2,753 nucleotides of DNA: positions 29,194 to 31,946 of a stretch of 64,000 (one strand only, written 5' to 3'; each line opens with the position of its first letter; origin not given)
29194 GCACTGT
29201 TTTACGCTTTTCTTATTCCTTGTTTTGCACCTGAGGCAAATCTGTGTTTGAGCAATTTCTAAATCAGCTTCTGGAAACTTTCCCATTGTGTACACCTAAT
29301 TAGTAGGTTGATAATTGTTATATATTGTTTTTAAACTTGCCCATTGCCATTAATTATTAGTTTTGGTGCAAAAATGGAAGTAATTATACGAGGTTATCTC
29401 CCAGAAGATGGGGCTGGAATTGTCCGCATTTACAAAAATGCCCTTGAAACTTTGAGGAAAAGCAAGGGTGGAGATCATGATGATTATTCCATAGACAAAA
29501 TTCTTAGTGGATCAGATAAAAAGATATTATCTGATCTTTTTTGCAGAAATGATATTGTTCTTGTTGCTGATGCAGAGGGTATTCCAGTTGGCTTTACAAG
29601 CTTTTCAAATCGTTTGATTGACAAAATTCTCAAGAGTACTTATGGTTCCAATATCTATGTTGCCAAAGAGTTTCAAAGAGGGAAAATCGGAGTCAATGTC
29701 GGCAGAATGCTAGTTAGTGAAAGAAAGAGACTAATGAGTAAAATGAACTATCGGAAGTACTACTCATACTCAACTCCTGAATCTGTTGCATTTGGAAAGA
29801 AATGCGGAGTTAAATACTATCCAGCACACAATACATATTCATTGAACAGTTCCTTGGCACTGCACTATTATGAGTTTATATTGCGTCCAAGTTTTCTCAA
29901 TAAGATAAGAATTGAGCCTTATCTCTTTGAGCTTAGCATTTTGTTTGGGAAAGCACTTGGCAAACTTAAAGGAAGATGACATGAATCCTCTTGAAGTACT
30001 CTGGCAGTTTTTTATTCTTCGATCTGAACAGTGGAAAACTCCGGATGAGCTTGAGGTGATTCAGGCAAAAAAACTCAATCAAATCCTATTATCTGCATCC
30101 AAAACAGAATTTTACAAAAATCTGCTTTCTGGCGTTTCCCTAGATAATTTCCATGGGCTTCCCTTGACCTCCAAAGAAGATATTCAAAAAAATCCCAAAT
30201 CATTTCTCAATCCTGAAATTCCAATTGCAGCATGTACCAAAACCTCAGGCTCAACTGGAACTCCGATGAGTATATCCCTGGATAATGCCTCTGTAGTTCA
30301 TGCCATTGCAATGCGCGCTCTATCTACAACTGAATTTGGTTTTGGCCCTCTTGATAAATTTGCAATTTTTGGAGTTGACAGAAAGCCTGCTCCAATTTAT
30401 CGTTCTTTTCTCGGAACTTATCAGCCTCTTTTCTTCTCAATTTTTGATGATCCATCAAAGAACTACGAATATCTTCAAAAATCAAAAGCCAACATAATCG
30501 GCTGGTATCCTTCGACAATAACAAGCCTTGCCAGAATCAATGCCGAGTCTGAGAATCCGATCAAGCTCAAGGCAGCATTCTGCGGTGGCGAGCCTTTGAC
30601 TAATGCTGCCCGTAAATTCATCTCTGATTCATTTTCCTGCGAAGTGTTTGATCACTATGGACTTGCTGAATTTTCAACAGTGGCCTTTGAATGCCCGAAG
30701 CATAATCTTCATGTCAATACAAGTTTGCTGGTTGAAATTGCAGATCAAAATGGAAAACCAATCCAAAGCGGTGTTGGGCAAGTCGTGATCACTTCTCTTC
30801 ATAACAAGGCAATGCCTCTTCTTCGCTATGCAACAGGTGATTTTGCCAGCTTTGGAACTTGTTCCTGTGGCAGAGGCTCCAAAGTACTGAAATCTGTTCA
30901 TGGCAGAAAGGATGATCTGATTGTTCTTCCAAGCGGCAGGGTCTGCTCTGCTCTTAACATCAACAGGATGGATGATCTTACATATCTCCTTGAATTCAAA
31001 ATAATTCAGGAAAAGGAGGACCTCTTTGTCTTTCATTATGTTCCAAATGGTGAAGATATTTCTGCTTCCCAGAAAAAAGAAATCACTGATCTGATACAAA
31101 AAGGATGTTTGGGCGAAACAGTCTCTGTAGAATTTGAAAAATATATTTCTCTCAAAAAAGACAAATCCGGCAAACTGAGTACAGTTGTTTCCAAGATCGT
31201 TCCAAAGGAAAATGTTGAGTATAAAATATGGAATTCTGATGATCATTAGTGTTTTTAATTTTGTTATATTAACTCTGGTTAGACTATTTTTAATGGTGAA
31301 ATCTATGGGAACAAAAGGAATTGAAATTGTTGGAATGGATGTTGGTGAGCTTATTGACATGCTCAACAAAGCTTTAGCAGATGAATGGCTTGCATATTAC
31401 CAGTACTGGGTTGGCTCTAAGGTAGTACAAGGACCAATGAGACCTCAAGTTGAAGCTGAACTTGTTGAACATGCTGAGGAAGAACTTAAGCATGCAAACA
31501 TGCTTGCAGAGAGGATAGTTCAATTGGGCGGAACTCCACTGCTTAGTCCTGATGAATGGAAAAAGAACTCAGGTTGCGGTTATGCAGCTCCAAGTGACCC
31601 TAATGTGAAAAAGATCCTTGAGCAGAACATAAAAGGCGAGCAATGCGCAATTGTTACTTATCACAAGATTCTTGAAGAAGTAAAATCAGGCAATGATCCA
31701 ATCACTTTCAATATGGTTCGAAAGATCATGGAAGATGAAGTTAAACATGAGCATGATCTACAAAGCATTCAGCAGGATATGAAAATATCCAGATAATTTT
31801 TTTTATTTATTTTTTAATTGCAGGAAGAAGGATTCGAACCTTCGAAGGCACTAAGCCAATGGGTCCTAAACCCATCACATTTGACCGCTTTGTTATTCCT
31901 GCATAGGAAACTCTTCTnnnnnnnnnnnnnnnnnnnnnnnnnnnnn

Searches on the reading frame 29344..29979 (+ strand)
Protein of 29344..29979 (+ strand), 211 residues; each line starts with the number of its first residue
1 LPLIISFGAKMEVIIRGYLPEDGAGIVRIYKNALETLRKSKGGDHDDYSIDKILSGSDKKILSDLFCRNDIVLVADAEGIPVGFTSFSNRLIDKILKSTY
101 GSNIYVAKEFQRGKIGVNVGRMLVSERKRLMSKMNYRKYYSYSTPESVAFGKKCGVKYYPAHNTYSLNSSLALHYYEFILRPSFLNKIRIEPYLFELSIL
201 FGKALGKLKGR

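Call 3: search_protein_families(library=pfam, proteins=[window:29344-29979:+], max_evalue=0.01)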
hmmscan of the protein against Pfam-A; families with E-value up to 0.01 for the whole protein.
window:29344-29979:+ (211 aa): 2 families
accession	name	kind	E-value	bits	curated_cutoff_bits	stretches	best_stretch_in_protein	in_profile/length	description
PF13508.13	Acetyltransf_7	-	0.0024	18.7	27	1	69-126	2-55/84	Acetyltransferase (GNAT) domain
PF16092.11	CFAP61_N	-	0.0089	16.2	27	0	13-94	179-247/264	Cilia- and flagella-associated protein 61, N-terminal domain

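Call 53: search_solved_structures(query=window:29368-29979:+, max_evalue=1)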
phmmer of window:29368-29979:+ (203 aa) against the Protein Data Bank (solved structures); distinct sequences matched with E-value up to 1: 1.
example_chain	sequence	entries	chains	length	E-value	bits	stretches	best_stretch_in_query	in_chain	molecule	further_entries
2fiw_A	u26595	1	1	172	0.013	18.7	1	7-81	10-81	GCN5-related N-acetyltransferase:Aminotransferase, class-II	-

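Call 54: search_protein_families(library=ncbifam, proteins=[window:29368-29979:+], max_evalue=0.01)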
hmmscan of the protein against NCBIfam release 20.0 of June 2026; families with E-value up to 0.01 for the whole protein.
window:29368-29979:+ (203 aa): 0 families

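Call 73: find_homologous_proteins(query=window:29368-29979:+, max_evalue=0.001)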
Query window:29368-29979:+ (203 aa): 8 proteins with E <= 0.001 among 208 candidates.
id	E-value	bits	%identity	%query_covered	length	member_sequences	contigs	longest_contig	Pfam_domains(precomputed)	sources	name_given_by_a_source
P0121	2.8e-127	440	100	99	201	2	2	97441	-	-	-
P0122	1.6e-114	399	90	99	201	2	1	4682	-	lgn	-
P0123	5.0e-106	371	83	100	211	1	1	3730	-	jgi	jgi:hypothetical protein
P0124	3.0e-102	359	80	99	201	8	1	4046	-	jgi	-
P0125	9.3e-97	341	80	95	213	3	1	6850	-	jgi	-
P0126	7.6e-43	165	42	91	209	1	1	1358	-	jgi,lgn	jgi:hypothetical protein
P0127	2.9e-42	163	43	95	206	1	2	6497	-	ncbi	-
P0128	2.6e-34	137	39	98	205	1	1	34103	-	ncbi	ncbi:MAG: hypothetical protein AB1529_00350 [Candidatus Micrarchaeota archaeon]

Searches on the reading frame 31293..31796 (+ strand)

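Call 54: search_protein_families(library=ncbifam, proteins=[window:31293-31796:+], max_evalue=0.01)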
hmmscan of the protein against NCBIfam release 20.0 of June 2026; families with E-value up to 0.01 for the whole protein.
window:31293-31796:+ (167 aa): 5 families
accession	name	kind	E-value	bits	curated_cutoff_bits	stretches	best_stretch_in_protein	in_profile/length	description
NF040955.1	Arch_DPS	equivalog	3.8e-22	78.8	250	1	6-154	4-153/177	DNA protection during starvation protein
NF009990.0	PRK13456.1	equivalog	3.7e-21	75.6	158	1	4-154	7-158/188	DNA protection protein DPS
NF041388.1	DNAstvprot_Halo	equivalog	1.5e-11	44.5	170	1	17-162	21-166/171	DNA starvation/stationary phase protection protein DpsA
TIGR00754.1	bfr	equivalog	2.4e-07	30.9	125.55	1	19-158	6-136/157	bacterioferritin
NF052461.1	DNAProtecDpsACyan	equivalog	3.8e-05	23.4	300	1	19-145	27-153/176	DNA starvation/stress protection protein DpsA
